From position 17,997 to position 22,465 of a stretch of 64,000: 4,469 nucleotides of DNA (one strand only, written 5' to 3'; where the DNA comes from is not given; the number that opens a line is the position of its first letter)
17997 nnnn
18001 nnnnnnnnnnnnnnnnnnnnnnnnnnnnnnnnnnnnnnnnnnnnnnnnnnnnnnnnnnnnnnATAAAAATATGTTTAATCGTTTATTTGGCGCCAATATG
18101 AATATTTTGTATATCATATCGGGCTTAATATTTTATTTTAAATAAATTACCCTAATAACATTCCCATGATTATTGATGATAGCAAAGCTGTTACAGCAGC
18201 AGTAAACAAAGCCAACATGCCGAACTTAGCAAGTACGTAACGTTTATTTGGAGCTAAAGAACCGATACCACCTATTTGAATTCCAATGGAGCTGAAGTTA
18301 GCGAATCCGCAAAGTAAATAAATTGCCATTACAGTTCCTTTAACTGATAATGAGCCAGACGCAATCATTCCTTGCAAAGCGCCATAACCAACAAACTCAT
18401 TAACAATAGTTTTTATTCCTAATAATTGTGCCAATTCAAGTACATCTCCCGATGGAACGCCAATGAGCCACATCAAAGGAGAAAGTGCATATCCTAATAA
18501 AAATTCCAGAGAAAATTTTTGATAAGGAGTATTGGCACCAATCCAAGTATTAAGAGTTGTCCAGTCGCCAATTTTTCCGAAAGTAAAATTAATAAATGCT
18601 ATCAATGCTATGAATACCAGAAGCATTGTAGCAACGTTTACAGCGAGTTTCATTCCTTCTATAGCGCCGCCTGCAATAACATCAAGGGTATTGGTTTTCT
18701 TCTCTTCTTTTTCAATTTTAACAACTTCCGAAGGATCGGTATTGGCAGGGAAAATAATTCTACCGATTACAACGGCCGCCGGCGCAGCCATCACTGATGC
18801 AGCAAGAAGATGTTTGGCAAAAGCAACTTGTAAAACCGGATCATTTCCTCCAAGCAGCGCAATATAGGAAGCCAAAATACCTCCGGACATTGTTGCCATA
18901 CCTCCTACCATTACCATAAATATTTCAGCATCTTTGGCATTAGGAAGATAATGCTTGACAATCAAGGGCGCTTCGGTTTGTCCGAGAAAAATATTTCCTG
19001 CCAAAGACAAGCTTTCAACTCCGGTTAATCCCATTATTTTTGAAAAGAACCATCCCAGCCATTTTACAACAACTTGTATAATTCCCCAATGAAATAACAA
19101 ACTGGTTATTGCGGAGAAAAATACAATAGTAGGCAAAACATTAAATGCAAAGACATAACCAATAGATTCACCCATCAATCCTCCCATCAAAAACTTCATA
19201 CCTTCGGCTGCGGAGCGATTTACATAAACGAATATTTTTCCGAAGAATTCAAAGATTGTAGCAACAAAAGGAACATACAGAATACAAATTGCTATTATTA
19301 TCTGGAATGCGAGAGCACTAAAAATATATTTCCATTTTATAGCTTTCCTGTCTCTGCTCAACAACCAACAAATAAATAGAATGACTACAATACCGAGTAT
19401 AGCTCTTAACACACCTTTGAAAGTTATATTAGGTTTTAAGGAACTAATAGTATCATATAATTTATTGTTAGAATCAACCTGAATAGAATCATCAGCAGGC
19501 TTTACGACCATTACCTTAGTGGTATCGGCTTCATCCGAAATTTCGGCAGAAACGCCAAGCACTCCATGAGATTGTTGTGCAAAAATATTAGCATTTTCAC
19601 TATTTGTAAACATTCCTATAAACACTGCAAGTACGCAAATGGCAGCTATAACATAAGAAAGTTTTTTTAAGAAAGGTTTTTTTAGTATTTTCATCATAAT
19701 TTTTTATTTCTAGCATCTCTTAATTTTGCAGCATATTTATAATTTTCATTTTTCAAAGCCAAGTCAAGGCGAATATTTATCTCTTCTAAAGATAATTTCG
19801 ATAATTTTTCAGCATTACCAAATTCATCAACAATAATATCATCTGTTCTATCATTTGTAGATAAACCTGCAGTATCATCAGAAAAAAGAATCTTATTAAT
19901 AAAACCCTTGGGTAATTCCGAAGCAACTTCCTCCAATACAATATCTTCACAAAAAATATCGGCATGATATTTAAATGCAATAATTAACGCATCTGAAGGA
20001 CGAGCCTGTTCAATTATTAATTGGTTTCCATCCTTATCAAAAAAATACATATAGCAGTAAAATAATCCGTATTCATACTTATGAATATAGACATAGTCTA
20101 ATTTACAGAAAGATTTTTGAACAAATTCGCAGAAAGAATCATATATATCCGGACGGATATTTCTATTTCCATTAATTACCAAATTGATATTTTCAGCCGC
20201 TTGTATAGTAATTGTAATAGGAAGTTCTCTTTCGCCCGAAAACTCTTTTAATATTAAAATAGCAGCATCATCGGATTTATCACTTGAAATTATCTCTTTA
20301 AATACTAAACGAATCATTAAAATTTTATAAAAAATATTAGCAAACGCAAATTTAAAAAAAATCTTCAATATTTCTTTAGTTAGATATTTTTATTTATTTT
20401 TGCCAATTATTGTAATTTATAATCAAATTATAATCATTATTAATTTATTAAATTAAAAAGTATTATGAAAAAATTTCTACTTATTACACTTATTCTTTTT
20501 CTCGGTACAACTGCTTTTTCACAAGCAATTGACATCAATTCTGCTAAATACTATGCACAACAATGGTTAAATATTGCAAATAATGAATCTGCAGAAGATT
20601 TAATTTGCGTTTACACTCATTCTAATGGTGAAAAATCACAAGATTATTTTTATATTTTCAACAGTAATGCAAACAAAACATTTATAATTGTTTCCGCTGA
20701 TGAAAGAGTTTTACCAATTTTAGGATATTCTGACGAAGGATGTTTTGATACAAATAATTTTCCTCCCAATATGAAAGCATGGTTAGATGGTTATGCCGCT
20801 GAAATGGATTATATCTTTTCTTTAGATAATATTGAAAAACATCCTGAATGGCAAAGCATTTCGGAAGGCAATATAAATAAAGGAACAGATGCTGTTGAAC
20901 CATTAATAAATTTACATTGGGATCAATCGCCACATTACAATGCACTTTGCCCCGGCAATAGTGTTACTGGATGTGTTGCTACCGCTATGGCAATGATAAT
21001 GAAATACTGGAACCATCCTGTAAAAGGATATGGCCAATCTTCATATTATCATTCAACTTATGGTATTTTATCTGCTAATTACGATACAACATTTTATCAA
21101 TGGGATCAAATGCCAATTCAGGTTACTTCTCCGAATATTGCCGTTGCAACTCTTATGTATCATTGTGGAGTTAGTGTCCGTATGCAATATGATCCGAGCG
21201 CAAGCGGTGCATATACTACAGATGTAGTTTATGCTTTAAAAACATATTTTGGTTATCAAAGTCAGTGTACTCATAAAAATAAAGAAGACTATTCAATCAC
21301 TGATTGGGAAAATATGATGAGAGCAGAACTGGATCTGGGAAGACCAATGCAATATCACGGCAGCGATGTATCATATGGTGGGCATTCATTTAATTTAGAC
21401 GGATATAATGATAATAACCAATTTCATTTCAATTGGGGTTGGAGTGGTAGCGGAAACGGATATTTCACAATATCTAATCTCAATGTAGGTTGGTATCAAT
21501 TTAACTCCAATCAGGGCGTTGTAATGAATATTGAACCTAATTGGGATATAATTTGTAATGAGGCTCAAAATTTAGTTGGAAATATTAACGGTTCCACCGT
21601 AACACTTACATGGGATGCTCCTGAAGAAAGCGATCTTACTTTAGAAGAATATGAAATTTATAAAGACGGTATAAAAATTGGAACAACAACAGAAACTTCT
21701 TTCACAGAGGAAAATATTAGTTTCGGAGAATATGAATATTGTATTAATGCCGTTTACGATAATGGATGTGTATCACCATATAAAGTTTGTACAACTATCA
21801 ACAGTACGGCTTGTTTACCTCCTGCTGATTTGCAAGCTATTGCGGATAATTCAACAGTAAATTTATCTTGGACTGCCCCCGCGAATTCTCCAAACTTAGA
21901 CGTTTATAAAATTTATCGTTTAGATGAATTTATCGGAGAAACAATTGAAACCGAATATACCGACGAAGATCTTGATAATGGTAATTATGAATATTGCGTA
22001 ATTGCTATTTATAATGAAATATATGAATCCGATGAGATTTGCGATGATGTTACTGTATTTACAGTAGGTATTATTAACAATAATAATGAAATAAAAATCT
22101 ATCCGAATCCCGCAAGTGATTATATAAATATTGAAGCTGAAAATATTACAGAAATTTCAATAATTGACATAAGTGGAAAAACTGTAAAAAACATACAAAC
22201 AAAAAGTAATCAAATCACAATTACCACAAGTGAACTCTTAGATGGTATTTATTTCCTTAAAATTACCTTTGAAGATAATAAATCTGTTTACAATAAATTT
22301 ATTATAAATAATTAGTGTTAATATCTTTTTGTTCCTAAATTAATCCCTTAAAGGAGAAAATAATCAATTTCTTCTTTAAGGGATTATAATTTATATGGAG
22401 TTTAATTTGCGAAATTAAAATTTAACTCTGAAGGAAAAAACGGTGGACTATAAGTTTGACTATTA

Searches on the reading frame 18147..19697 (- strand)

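Call 84: search_protein_families(library=pfam, proteins=[window:18147-19697:-], max_evalue=0.001)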
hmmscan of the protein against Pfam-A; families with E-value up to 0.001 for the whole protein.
window:18147-19697:- (516 aa): 3 families
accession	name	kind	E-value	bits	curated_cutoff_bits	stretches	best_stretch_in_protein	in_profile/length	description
PF07662.18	Nucleos_tra2_C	-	3.4e-65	220.1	32.3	1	296-512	1-213/213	Na+ dependent nucleoside transporter C-terminus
PF01773.25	Nucleos_tra2_N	-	3.5e-22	79.1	27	1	101-174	1-74/74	Na+ dependent nucleoside transporter N-terminus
PF07670.19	Gate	-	2.6e-16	60.4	29.6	1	185-283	2-102/104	Nucleoside recognition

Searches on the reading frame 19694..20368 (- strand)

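Call 84: search_protein_families(library=pfam, proteins=[window:19694-20368:-], max_evalue=0.001)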
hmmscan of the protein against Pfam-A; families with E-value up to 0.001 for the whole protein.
window:19694-20368:- (224 aa): 1 family
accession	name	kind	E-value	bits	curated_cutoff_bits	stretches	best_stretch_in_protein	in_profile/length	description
PF02577.19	BFN_dom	-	1.2e-19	70.7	27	1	38-150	1-109/112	Bifunctional nuclease domain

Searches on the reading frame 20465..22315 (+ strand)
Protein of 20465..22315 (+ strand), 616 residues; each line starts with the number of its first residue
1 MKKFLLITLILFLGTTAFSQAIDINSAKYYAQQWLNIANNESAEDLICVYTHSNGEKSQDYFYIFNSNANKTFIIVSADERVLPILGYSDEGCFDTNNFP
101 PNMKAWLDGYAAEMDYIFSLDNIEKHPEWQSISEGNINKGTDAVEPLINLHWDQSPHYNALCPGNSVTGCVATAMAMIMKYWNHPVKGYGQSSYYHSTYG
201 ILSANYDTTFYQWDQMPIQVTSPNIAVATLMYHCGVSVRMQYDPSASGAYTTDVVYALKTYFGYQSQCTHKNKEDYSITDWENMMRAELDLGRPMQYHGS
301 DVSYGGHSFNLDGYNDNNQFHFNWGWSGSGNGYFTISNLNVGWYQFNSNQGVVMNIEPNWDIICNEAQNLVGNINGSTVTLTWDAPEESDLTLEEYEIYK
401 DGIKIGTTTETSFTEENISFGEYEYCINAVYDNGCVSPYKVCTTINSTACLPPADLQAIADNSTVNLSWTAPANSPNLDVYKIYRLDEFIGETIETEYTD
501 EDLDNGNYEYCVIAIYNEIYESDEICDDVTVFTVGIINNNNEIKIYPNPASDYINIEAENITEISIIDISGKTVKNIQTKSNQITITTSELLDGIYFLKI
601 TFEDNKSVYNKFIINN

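Call 84: search_protein_families(library=pfam, proteins=[window:20465-22315:+], max_evalue=0.001)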
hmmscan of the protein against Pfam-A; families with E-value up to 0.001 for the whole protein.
window:20465-22315:+ (616 aa): 6 families
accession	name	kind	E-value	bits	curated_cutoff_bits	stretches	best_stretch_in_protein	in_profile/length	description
PF01640.23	Peptidase_C10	-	5.8e-58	196.8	26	1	152-334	1-194/194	Peptidase C10 family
PF13734.11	Inhibitor_I69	-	2.7e-22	79.5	25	1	22-113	4-97/98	Spi protease inhibitor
PF18962.6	Por_Secre_tail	-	1.6e-15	57.6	27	1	545-614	1-75/75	Secretion system C-terminal sorting domain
PF00041.27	fn3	-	1.5e-07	31.9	25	0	452-518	2-72/84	Fibronectin type III domain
PF18370.7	RGI_lyase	-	3.8e-06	27.6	27.8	0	457-520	11-76/86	Rhamnogalacturonan I lyases beta-sheet domain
PF13529.12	Peptidase_C39_2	-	0.00062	20.8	24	0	166-323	12-140/143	Peptidase_C39 like family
